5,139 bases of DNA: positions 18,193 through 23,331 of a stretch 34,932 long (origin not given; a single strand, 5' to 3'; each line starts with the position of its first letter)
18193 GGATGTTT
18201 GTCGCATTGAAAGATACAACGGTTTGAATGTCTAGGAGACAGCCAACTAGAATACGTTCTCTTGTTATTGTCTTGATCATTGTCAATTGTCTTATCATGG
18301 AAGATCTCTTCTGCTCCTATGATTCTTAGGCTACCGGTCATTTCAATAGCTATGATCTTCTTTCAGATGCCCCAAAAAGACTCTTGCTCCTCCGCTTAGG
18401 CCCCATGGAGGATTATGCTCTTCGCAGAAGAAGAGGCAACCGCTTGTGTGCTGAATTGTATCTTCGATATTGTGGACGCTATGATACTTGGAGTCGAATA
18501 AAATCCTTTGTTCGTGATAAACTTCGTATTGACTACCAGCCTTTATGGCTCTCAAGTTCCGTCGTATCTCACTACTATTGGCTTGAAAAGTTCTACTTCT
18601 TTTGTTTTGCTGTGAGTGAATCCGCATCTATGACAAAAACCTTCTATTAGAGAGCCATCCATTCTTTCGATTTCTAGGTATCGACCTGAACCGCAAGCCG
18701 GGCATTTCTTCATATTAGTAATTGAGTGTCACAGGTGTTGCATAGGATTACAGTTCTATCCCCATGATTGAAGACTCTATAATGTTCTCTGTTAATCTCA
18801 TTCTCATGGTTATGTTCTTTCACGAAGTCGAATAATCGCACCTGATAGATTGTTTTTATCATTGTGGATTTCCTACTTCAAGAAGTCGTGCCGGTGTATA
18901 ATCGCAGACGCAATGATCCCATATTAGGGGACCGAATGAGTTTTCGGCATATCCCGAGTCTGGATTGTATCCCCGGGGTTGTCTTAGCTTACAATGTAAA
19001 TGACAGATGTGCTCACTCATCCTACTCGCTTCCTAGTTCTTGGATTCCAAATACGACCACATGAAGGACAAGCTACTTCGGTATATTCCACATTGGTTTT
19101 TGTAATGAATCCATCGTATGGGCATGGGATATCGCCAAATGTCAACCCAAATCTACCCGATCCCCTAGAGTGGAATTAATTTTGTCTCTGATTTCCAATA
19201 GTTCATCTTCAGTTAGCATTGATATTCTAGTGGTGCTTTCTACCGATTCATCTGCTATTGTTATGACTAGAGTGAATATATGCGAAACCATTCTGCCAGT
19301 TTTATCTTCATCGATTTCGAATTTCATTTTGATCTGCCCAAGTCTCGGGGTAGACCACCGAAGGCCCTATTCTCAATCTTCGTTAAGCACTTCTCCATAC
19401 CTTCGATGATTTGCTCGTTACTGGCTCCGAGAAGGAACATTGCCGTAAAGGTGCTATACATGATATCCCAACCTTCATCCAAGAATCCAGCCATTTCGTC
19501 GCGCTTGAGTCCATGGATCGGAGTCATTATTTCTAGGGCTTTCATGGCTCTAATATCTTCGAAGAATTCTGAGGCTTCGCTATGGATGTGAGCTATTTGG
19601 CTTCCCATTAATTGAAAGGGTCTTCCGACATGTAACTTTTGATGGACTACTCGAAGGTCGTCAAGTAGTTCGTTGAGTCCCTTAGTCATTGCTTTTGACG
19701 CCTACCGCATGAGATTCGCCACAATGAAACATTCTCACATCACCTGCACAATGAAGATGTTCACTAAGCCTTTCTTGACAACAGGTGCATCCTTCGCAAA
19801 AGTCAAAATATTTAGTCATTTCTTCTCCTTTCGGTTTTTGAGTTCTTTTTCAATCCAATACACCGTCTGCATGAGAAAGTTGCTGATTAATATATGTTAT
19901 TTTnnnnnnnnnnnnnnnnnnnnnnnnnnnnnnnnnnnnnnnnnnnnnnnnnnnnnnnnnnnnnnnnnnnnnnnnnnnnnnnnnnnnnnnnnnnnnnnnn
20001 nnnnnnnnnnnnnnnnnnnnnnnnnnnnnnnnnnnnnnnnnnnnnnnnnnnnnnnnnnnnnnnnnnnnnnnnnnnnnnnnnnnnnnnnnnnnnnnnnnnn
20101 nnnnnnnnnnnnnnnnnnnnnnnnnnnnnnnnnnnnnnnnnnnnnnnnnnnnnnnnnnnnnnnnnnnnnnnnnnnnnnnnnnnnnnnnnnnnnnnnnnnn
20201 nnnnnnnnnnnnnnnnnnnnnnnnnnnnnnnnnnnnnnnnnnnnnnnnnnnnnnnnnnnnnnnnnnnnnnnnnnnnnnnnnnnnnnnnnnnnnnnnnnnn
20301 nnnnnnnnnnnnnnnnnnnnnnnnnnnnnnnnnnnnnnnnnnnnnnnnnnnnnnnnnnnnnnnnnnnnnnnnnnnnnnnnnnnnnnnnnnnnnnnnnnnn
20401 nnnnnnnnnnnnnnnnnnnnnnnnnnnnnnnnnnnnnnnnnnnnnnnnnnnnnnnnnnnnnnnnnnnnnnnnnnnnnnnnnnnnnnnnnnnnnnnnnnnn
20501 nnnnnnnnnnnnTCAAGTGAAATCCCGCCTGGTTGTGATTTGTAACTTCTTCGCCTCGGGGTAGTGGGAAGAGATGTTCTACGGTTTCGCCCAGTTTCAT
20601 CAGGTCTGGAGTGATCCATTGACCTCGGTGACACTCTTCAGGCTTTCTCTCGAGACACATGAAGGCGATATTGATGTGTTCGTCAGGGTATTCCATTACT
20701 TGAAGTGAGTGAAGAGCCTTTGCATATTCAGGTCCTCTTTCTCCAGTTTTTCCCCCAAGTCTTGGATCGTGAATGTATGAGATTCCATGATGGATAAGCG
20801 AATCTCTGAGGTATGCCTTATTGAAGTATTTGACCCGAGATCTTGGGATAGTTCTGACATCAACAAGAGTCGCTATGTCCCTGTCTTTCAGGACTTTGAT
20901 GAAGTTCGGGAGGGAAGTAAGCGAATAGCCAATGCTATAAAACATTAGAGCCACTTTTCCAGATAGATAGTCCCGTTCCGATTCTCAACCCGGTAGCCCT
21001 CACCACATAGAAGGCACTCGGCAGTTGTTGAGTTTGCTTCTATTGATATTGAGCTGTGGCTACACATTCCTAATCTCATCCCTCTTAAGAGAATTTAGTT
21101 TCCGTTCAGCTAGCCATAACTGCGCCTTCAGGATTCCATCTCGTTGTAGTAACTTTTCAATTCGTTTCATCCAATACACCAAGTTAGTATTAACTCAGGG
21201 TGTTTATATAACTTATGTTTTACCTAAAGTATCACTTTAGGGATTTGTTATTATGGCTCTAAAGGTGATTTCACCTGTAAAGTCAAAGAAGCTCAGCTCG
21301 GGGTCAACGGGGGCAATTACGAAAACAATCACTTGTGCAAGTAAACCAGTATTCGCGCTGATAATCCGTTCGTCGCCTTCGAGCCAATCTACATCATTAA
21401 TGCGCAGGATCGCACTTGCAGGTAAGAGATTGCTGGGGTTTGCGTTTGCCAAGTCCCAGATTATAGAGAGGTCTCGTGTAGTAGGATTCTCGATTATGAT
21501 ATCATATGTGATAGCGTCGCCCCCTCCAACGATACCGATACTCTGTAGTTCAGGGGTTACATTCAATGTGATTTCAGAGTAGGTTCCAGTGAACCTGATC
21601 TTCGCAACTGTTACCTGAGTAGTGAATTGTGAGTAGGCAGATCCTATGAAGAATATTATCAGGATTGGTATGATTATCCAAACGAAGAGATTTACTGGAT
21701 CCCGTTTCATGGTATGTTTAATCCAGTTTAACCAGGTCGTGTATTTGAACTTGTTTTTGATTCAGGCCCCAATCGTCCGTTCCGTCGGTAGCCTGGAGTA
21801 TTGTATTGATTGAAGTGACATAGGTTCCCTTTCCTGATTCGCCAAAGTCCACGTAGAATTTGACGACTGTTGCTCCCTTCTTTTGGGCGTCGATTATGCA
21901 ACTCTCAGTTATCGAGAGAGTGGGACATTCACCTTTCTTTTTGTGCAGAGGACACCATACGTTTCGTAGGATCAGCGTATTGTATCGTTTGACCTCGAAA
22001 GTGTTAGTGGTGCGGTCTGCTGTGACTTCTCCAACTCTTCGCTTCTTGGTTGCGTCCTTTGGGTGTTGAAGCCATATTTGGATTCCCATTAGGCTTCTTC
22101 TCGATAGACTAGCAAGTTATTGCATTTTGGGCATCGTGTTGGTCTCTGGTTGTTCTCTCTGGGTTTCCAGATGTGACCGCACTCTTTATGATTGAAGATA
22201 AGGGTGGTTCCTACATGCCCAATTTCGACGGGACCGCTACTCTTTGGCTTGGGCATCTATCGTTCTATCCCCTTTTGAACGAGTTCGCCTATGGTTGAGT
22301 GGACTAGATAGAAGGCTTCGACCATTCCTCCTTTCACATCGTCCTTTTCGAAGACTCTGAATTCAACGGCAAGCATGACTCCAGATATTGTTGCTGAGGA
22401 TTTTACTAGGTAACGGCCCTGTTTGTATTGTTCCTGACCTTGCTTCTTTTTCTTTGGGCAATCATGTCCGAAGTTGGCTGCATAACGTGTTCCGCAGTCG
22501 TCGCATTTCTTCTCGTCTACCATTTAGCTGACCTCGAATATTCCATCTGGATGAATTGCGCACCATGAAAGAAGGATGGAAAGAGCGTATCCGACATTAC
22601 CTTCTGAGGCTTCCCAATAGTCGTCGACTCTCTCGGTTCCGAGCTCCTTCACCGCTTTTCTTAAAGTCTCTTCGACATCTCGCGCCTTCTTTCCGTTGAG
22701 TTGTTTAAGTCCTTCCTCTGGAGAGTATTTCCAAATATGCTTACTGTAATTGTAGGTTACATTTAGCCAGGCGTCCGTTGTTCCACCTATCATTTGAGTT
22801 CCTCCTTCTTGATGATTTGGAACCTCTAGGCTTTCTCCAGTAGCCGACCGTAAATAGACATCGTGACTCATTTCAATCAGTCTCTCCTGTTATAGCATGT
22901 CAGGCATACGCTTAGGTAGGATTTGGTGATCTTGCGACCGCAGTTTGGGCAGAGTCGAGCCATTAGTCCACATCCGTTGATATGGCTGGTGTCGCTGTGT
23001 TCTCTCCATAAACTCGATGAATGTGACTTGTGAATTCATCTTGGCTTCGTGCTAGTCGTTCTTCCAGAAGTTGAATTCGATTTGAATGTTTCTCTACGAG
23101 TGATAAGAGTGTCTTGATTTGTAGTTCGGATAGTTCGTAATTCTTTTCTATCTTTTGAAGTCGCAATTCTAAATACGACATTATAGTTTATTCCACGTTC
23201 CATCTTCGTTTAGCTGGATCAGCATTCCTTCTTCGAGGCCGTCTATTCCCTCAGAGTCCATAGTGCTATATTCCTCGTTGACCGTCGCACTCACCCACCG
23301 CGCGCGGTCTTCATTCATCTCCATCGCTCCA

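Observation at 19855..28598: Invariant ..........(AW) element at a fixed distance from an A/T box heads four consecutive operons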

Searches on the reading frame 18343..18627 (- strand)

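Call 30: search_protein_families(library=pfam, proteins=[window:18343-18627:-], max_evalue=0.1)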
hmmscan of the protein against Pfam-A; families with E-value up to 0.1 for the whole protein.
window:18343-18627:- (94 aa): 1 family
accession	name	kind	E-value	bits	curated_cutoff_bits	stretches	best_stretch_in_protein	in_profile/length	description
PF03494.18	Beta-APP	-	0.01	16.2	25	1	33-44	6-17/39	Beta-amyloid peptide (beta-APP)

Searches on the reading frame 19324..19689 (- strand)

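Call 30: search_protein_families(library=pfam, proteins=[window:19324-19689:-], max_evalue=0.1)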
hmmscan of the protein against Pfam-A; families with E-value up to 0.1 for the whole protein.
window:19324-19689:- (121 aa): 2 families
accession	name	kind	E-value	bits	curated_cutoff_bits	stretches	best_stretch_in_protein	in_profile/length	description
PF03848.20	TehB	-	0.014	15.3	20.4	1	41-102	66-124/193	Tellurite resistance protein TehB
PF14327.11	CSTF2_hinge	-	0.077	13.9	27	0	41-97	29-79/81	Hinge domain of cleavage stimulation factor subunit 2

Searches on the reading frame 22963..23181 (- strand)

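Call 30: search_protein_families(library=pfam, proteins=[window:22963-23181:-], max_evalue=0.1)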
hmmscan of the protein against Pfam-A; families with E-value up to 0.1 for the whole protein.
window:22963-23181:- (72 aa): 2 families
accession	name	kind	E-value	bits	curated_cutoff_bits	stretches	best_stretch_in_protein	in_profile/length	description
PF22381.2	Staph_reg_Sar_Rot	-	0.022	15.3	27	1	9-59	4-54/85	Transcriptional regulator SarA/Rot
PF09068.17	EF-hand_2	-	0.079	13.5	27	1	7-62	23-77/123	EF hand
